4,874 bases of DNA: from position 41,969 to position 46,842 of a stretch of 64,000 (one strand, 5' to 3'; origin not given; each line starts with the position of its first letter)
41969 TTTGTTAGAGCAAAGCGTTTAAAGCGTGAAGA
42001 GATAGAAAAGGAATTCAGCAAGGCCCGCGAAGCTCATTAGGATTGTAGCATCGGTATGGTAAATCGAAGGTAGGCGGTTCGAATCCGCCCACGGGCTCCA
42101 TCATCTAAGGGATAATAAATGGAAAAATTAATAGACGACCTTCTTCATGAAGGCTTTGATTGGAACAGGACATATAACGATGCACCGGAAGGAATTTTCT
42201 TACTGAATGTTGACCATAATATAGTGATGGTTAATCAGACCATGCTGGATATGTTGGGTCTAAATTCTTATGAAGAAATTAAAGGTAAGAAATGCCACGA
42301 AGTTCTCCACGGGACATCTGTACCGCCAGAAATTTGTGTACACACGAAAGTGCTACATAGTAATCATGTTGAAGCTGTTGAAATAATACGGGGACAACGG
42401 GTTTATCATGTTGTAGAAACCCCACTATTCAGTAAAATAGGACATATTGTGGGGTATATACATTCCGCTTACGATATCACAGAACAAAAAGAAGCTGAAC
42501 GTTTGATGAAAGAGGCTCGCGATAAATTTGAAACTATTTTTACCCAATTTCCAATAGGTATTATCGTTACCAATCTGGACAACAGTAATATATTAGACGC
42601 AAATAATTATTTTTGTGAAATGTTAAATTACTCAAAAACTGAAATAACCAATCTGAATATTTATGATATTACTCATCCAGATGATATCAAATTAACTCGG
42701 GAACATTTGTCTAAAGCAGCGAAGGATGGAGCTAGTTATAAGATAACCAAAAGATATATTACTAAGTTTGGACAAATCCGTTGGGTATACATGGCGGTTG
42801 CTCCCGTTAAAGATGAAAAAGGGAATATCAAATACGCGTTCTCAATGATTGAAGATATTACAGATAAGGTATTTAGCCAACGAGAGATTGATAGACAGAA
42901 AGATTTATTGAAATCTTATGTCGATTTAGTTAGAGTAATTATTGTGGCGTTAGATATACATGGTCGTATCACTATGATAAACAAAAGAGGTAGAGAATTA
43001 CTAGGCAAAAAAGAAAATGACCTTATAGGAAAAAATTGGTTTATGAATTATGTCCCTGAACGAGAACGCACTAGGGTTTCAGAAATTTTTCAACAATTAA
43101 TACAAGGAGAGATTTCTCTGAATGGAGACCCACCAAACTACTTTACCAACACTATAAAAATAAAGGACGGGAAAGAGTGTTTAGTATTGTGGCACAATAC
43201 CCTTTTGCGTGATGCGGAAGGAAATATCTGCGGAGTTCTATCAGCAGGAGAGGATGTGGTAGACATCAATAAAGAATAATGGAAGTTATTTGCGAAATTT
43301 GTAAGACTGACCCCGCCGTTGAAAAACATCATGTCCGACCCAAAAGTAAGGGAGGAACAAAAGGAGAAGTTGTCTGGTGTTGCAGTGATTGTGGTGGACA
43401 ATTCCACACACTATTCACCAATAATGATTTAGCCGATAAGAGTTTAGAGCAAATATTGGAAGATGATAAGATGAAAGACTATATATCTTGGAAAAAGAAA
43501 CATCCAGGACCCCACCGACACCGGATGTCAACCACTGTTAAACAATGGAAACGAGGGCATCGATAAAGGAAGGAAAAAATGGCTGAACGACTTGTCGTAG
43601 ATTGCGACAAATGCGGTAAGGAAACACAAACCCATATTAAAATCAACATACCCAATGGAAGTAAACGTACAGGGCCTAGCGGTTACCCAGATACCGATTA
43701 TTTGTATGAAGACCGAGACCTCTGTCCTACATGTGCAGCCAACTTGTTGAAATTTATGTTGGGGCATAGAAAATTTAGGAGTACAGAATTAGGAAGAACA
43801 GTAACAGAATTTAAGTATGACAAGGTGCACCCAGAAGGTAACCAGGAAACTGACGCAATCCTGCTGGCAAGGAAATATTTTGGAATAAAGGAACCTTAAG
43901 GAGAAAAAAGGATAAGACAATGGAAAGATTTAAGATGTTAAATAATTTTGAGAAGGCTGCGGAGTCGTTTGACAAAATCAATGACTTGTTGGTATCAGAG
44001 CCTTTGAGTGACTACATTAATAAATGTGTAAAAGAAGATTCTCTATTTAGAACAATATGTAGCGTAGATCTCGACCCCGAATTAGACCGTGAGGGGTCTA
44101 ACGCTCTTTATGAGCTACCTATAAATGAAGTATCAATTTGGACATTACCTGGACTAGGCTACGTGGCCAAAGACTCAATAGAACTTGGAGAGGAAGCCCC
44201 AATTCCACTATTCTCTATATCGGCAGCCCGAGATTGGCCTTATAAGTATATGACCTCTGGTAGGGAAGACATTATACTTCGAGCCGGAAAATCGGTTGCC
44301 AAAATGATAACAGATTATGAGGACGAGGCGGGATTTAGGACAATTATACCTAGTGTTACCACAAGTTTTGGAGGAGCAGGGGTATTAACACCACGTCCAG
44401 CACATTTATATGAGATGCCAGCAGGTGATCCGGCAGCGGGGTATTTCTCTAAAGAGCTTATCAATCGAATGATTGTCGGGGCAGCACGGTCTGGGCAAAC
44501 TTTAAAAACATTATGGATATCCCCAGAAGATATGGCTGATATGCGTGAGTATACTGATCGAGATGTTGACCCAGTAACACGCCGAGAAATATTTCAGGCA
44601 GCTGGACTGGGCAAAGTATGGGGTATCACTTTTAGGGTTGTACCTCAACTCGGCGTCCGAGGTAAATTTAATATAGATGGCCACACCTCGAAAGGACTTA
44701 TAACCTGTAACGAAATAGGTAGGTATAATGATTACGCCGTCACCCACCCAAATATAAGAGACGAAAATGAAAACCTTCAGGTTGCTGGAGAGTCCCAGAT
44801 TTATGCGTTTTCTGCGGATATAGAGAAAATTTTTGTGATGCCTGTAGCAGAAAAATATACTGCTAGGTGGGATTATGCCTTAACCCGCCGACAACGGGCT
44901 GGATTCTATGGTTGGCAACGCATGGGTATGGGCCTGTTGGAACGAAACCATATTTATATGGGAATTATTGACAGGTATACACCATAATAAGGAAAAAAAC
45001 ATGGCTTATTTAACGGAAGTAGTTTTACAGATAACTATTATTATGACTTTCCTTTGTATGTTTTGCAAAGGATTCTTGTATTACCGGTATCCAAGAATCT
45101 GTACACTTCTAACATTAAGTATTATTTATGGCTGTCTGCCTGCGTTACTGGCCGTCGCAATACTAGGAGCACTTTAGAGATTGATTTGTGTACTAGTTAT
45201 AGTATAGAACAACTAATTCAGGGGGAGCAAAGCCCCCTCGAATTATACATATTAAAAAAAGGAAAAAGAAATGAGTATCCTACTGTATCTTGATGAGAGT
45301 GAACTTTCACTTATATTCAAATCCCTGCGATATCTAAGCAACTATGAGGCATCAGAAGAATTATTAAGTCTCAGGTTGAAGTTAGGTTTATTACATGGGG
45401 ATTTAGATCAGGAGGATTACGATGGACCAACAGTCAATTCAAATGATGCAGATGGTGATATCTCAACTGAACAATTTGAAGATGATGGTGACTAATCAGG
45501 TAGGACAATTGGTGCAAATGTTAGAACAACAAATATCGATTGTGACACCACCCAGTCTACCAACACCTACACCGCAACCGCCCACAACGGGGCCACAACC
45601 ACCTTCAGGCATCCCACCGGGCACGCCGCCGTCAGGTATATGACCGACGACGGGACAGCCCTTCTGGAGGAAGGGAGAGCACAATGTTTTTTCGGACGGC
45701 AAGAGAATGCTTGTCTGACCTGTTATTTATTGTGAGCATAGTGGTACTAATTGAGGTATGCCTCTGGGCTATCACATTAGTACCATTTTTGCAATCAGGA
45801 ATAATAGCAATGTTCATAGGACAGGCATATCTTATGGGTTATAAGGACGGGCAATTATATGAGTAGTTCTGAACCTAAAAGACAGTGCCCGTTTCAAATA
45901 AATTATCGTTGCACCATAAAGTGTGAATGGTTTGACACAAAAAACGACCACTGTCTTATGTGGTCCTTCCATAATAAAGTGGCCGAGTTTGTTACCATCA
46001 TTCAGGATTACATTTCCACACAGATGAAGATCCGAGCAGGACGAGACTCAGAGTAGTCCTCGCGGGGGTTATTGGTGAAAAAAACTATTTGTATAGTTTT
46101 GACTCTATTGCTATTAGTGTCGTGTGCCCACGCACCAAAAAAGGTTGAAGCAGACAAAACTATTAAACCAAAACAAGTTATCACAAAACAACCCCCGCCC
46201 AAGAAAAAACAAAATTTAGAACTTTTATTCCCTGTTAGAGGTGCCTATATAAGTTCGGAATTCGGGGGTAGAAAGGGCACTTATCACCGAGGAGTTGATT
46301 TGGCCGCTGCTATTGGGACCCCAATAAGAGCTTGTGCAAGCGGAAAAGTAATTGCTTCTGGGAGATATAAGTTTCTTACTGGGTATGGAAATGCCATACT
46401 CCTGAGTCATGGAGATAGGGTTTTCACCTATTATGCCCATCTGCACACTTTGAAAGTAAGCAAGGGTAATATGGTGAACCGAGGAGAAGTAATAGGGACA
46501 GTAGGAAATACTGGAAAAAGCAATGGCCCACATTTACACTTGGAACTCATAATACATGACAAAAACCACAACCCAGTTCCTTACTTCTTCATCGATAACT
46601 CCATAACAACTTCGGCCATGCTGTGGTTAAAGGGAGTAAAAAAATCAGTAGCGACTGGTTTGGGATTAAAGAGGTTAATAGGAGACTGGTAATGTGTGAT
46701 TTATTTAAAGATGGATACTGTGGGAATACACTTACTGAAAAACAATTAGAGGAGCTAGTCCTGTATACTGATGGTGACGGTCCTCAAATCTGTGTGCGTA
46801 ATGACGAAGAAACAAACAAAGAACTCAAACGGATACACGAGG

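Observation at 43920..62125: Two extra major-capsid-like paralogs in the accessory arm, away from scaffold, portal and protease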

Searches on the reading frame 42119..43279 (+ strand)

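Call 28: search_protein_families(library=pfam, proteins=[window:42119-43279:+], max_evalue=0.01)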
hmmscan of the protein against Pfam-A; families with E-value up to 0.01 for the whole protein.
window:42119-43279:+ (386 aa): 9 families
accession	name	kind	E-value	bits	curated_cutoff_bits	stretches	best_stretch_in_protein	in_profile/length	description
PF13426.13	PAS_9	-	2.5e-35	121.3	27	3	147-249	3-103/103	PAS domain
PF00989.32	PAS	-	7.8e-35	119.7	22.6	3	137-247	3-113/113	PAS fold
PF08448.16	PAS_4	-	3.9e-32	111.2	23.1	3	270-380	3-105/110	PAS fold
PF08447.18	PAS_3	-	8.3e-24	84.1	25.6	2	159-238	2-83/89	PAS fold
PF13188.13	PAS_8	-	9.2e-22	76.6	21.8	2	136-189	2-52/65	PAS domain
PF24820.1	Diguanyl_cycl_sensor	-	2.4e-09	37.5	28.1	1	275-335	9-71/109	Diguanylate cyclase-like sensor domain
PF12860.13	PAS_7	-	4.6e-05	24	27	0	23-127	5-114/115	PAS fold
PF14598.12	PAS_11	-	0.0001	22.6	25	0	169-220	25-76/109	PAS domain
PF21370.4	PAS_GdpP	-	0.0012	19.6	27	0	140-185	8-50/90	Cyclic-di-AMP phosphodiesterase GdpP-like, PAS domain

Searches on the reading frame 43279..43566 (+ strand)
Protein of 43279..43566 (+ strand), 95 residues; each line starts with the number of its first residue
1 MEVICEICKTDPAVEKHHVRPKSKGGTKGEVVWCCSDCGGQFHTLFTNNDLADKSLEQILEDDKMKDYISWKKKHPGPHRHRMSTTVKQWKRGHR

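Call 28: search_protein_families(library=pfam, proteins=[window:43279-43566:+], max_evalue=0.01)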
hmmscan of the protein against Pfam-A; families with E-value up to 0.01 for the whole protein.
window:43279-43566:+ (95 aa): 3 families
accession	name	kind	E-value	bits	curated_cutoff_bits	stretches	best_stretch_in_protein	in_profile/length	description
PF14279.12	HNH_5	-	5.7e-06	26.6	27.5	1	5-44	1-45/56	HNH endonuclease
PF13186.11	SPASM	-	0.0013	19.4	21.5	1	28-72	13-53/67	Iron-sulfur cluster-binding domain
PF01844.29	HNH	-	0.0074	16.9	21.4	0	5-28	1-28/47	HNH endonuclease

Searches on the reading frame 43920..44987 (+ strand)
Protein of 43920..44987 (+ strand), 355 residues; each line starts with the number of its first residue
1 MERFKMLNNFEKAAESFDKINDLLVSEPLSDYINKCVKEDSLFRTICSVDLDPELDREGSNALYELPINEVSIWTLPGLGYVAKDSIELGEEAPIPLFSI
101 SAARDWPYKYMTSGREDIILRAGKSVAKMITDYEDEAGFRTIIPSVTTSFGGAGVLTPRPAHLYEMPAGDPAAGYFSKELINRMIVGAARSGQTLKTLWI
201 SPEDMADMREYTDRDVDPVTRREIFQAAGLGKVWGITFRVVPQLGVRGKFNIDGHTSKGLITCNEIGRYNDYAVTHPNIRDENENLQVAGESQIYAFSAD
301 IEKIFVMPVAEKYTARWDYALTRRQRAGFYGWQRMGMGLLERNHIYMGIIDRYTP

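Call 9: search_dna_similar(query=window:43920-44987:+, collection=phages, mode=protein, max_rows=30)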
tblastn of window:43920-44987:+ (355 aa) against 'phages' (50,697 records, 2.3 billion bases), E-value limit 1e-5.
No match.

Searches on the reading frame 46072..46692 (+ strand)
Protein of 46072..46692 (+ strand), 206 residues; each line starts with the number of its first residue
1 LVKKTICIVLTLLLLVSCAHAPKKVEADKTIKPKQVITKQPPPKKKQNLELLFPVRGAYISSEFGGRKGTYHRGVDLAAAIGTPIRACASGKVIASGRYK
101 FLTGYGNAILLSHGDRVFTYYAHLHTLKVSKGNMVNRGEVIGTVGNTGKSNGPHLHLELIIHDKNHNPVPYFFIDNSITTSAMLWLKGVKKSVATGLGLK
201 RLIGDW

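Call 28: search_protein_families(library=pfam, proteins=[window:46072-46692:+], max_evalue=0.01)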
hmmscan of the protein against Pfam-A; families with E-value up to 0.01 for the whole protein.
window:46072-46692:+ (206 aa): 1 family
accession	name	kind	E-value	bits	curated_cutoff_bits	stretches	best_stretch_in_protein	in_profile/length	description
PF01551.29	Peptidase_M23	-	1.8e-32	111.8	28.7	1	71-168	2-96/96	Peptidase family M23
